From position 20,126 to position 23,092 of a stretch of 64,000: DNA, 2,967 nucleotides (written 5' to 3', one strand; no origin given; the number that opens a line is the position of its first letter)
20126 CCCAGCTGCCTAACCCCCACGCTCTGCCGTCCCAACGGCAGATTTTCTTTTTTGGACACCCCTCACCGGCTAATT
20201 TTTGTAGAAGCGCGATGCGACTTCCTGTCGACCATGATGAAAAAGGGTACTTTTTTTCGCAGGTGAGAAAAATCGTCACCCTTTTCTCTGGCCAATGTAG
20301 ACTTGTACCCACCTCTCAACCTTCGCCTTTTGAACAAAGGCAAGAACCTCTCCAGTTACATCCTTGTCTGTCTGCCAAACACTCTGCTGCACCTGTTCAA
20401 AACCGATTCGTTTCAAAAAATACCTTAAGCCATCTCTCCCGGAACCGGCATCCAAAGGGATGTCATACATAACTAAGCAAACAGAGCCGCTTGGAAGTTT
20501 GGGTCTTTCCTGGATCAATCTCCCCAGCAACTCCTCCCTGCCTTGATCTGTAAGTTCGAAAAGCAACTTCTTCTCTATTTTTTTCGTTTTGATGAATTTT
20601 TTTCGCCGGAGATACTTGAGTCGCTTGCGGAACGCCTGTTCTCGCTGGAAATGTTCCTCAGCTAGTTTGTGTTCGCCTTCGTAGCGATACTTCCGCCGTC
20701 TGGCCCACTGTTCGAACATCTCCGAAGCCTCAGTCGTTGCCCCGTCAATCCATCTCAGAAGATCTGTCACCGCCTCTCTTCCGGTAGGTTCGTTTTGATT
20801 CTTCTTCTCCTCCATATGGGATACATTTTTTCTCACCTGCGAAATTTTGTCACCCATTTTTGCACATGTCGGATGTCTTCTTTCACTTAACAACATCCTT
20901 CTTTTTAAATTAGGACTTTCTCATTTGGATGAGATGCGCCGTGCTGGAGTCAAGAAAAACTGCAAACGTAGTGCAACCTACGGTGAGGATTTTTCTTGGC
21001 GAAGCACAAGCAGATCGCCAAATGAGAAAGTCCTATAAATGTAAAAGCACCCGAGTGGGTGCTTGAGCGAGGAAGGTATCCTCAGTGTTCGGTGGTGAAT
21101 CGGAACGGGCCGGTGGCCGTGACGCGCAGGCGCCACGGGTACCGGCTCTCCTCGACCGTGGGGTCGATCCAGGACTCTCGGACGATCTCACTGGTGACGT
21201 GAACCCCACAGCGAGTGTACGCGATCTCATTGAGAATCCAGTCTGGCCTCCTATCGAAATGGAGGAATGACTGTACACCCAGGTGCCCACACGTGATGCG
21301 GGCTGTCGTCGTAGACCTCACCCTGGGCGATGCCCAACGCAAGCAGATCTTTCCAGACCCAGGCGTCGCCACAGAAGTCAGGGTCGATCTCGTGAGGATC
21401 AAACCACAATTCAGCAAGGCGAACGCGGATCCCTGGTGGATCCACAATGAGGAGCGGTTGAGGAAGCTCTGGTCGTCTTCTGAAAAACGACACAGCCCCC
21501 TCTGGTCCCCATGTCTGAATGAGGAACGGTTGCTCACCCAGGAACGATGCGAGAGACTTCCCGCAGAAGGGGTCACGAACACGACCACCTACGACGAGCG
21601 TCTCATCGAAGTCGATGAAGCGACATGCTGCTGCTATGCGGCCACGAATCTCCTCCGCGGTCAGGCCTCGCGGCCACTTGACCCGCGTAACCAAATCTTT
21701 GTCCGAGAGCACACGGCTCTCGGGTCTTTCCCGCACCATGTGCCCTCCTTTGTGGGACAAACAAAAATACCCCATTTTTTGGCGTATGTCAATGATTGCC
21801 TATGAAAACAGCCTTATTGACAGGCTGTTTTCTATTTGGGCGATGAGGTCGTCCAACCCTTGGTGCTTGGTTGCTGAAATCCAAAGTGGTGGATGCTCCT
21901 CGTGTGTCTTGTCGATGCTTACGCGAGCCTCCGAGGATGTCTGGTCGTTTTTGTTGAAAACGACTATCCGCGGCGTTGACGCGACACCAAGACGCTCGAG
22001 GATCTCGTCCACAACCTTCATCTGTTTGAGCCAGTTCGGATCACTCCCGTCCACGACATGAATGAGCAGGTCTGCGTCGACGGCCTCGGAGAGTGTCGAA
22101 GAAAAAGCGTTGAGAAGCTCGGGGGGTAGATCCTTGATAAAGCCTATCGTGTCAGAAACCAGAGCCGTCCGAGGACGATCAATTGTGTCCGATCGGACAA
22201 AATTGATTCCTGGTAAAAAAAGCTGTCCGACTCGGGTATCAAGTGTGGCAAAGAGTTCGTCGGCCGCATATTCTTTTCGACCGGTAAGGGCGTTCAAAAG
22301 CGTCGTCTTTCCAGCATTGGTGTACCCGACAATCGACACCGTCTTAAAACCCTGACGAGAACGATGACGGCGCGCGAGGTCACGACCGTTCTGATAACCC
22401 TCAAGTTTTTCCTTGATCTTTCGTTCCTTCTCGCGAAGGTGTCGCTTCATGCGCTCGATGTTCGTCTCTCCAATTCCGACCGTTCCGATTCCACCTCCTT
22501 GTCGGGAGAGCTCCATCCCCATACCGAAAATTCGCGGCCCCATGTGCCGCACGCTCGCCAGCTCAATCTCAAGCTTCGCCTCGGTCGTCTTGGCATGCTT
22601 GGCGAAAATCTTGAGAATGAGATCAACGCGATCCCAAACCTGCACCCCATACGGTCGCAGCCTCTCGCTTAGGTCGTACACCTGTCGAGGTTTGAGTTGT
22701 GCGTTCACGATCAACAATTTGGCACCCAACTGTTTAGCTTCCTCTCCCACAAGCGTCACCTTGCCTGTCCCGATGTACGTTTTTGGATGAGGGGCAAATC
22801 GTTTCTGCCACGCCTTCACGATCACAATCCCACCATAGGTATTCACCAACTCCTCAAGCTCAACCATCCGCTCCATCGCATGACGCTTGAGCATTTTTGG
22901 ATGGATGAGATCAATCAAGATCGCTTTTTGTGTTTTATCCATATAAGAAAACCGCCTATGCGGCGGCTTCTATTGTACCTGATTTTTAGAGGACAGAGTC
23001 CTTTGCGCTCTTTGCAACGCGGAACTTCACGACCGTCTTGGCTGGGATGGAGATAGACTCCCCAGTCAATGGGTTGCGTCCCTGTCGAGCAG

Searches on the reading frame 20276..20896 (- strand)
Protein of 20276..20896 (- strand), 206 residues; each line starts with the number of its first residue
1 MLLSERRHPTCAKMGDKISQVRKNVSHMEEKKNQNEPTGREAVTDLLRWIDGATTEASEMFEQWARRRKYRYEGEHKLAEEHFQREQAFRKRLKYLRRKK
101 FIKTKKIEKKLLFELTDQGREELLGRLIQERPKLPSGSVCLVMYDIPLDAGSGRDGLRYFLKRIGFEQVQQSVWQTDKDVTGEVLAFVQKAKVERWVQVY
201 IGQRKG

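Call 15: search_protein_families(library=pfam, proteins=[window:20276-20896:-])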
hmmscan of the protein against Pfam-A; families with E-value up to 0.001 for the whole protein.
window:20276-20896:- (206 aa): 1 family
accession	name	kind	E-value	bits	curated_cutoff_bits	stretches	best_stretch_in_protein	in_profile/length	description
PF20803.2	PaaX_M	-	1.2e-10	41.7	24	1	140-204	9-73/83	PaaX protein central Cas2-like domain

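Call 72: find_related_loci(query=window:20276-20896:-, collection=metagenome_contigs, flank=1500)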
Query window:20276-20896:- (206 aa) in metagenome_contigs; peptide patterns used: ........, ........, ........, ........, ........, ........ (x = any residue, [..] = any of these).
600 stretches matched a pattern, but none encodes a relative of the query by tblastn (E <= 1e-3).

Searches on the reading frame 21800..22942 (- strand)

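Call 15: search_protein_families(library=pfam, proteins=[window:21800-22942:-])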
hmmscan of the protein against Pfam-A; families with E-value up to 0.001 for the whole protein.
window:21800-22942:- (380 aa): 10 families
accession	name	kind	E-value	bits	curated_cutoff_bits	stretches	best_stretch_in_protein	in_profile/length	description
PF13167.11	GTP-bdg_N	-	6.8e-22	78.3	25.4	1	24-114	2-89/89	GTP-binding GTPase N-terminal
PF16360.10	GTP-bdg_M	-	6.2e-21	75.2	29.5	1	116-194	1-79/79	GTP-binding GTPase Middle Region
PF01926.29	MMR_HSR1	-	3.2e-17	63.1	21.9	1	201-331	1-113/113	50S ribosome-binding GTPase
PF02421.24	FeoB_N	-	1.1e-06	28.7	27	0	201-228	2-29/156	Ferrous iron transport protein B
PF03193.22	RsgA_GTPase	-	7.5e-06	26.3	30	0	194-230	102-137/174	RsgA GTPase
PF00025.27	Arf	-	1.1e-05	25.5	22.3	0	290-346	82-139/174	ADP-ribosylation factor family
PF16897.10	MMR_HSR1_Xtn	-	0.00025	21.4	35.2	0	323-374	56-104/106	C-terminal region of MMR_HSR1 domain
PF00009.33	GTP_EFTU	-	0.0003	20.9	26.5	0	288-348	91-148/188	Elongation factor Tu GTP binding domain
PF00005.33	ABC_tran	-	0.00036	21.6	25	0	200-323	12-97/137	ABC transporter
PF02492.25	cobW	-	0.00087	19.4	20.7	0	202-221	3-22/180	CobW/HypB/UreG, nucleotide-binding domain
